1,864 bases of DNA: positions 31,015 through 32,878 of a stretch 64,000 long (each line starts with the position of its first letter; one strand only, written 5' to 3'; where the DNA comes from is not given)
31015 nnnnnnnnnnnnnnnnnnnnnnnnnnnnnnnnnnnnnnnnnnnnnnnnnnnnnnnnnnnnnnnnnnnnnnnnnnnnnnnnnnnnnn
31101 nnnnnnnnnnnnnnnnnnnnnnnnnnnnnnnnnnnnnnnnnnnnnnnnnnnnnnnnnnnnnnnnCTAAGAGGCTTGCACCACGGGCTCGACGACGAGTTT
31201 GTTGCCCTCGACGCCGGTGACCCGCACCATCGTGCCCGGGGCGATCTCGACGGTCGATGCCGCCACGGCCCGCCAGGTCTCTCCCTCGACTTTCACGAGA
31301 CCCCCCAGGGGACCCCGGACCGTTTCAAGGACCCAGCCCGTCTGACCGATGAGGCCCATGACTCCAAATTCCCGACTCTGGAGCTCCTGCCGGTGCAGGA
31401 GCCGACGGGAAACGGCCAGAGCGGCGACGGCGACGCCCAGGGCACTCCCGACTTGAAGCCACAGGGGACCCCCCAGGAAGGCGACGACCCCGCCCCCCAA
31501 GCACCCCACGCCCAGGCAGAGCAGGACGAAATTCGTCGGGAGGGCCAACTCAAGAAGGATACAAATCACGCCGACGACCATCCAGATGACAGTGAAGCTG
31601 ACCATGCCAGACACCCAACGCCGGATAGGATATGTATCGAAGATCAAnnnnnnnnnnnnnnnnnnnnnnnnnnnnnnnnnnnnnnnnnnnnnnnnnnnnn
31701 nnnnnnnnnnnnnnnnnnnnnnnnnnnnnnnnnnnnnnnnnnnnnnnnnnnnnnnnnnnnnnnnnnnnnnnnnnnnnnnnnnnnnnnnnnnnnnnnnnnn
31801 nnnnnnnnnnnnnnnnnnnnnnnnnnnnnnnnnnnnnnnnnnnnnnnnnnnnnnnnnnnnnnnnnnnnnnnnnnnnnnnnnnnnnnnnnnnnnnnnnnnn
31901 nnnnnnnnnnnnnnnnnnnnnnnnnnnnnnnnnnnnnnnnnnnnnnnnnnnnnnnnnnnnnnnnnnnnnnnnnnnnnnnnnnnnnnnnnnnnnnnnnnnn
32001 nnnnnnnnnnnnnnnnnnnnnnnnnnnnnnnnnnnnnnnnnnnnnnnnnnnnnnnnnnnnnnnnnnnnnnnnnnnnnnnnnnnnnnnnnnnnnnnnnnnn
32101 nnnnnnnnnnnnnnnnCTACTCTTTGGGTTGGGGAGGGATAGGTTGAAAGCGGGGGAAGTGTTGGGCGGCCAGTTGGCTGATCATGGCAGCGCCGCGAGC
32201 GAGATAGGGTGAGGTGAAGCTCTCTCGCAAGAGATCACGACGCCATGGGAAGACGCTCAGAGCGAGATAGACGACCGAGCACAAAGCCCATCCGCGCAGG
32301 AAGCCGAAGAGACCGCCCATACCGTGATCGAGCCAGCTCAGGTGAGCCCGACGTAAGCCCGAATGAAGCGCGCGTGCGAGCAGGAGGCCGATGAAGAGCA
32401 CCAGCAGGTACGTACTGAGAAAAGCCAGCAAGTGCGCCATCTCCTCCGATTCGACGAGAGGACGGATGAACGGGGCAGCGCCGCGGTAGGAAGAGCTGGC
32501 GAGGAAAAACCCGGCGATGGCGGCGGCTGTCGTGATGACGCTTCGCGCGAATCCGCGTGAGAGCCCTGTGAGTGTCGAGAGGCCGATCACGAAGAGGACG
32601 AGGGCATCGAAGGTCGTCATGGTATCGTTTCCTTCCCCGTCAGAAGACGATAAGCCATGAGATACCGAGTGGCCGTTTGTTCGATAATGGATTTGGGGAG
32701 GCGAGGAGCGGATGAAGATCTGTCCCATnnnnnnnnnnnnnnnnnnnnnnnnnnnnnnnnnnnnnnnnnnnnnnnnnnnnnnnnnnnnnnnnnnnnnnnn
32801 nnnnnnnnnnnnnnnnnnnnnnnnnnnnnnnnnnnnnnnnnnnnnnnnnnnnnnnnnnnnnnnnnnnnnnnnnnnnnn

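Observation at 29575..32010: Degraded mobile-element islet: truncated IS4-like transposase, AT-rich DNA and three copies of a ~35-bp repeat forming a MITE-like structure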

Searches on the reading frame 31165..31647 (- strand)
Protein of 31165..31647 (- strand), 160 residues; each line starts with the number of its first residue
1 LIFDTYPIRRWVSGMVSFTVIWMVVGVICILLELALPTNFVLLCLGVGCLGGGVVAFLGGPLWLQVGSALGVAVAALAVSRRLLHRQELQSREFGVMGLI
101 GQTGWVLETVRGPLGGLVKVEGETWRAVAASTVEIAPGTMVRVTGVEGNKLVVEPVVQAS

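Call 7: search_protein_families(library=pfam, proteins=[window:31165-31647:-], max_evalue=0.1)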
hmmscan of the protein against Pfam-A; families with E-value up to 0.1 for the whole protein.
window:31165-31647:- (160 aa): 3 families
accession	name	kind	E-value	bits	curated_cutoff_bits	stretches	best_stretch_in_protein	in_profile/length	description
PF01957.25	NfeD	-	9.7e-16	58.2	29.1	1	98-155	3-57/57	NfeD-like C-terminal, partner-binding domain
PF24961.1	NfeD_membrane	-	0.025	15.1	26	1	12-78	43-111/119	NfeD integral membrane domain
PF11994.14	DUF3489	-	0.085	13.4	29.5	0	99-120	27-48/68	Protein of unknown function (DUF3489)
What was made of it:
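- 31165..31605 (-): Intact orphan nfeD (146 aa as called in public assemblies; a TTG-started ORF extends to 31647). High GC (66-70%). Pfam NfeD E 9.7e-16 (call 7).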

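Call 13: search_protein_families(library=ncbifam, proteins=[window:31165-31647:-], max_evalue=0.1)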
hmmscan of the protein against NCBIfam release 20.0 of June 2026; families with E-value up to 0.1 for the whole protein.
window:31165-31647:- (160 aa): 0 families

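Call 21: find_encoding_contigs(protein=window:31165-31647:-, flank=10000, max_places=10)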
Protein window:31165-31647:- (160 aa): no gene with exactly this product is on record in the collection.

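Call 38: find_homologous_proteins(query=window:31165-31605:-, max_evalue=0.00001)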
Query window:31165-31605:- (146 aa): 6 proteins with E <= 0.00001 among 339 candidates.
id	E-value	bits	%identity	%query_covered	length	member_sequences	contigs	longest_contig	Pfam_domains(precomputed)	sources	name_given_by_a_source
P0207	4.0e-84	297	100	100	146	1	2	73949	PF01957.26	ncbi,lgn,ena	-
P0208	1.3e-83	296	99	100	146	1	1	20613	PF01957.26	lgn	-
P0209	2.3e-70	253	88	94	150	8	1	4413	PF01957.26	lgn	-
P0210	1.3e-65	237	82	97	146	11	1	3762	PF01957.26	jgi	jgi:membrane protein implicated in regulation of membrane protease activity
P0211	3.7e-65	236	82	94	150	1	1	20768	PF01957.26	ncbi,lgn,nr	ncbi:hypothetical protein HRbin11_02310 [bacterium HR11]|nr:hypothetical protein HRbin11_02310 [bact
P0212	1.1e-12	66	38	91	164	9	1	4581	PF01957.26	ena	-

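Call 39: find_encoding_contigs(protein=P0211, flank=6000, max_places=1)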
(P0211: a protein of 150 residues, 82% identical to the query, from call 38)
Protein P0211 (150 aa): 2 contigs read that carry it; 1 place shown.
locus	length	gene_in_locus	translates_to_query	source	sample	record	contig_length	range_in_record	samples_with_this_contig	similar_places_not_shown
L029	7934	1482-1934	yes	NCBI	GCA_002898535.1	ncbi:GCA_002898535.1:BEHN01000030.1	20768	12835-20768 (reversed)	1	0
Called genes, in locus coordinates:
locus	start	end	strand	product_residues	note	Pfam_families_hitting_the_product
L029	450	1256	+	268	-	PF00398:RrnaAD, PF13649:Methyltransf_25 (faint)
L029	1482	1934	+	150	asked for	PF01957:NfeD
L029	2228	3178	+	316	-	PF01145:Band_7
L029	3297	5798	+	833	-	PF02585:PIG-L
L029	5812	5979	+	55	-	-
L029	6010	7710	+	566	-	PF00474:SSF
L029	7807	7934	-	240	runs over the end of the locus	PF00702:Hydrolase, PF13419:HAD_2, PF13242:Hydrolase_like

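Call 40: find_encoding_contigs(protein=P0209, flank=5000, max_places=1)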
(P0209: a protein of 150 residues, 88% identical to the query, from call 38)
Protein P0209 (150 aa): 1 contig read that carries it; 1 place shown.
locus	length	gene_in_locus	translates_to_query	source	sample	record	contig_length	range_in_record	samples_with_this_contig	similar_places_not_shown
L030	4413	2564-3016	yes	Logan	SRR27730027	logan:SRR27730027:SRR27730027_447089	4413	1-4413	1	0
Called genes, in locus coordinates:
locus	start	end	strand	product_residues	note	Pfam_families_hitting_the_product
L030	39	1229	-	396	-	PF04055:Radical_SAM, PF14520:HHH_5 (weak)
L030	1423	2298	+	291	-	PF00398:RrnaAD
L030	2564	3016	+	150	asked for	PF01957:NfeD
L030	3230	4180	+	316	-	PF01145:Band_7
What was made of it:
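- On nfeD-SPFH operon: It is present in L029 and L030 (calls 39, 40).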

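Call 41: find_encoding_contigs(protein=P0210, flank=5000, max_places=1)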
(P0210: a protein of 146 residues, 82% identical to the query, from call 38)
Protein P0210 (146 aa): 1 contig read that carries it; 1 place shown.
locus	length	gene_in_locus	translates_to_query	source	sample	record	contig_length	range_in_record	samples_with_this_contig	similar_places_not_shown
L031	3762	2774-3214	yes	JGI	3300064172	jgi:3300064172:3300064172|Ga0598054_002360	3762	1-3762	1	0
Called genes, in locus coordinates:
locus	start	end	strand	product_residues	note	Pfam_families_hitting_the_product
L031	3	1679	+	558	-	?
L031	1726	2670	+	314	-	PF00398:RrnaAD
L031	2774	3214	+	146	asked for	PF01957:NfeD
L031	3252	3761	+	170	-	?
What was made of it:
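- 31165..31605 (-): Homologs of 82-88% identity lie in rsmA-nfeD-Band_7 operons (calls 38-41).
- On Compound transposon: The nfeD homolog contigs lack this arrangement (calls 39-41).
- No other contig carries nfeD or yhfC between such ends (calls 39-41), so movement of the islet as a unit is not demonstrated.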

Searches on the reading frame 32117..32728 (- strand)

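Call 7: search_protein_families(library=pfam, proteins=[window:32117-32728:-], max_evalue=0.1)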
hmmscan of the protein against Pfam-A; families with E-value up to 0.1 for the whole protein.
window:32117-32728:- (203 aa): 2 families
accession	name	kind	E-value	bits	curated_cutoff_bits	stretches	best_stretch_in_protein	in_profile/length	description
PF02674.22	Colicin_V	-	2.1e-31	109.3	29.3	1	40-179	1-142/144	Colicin V production protein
PF01311.25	Bac_export_1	-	0.0062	16.6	27.8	1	42-117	55-132/230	Bacterial export proteins, family 1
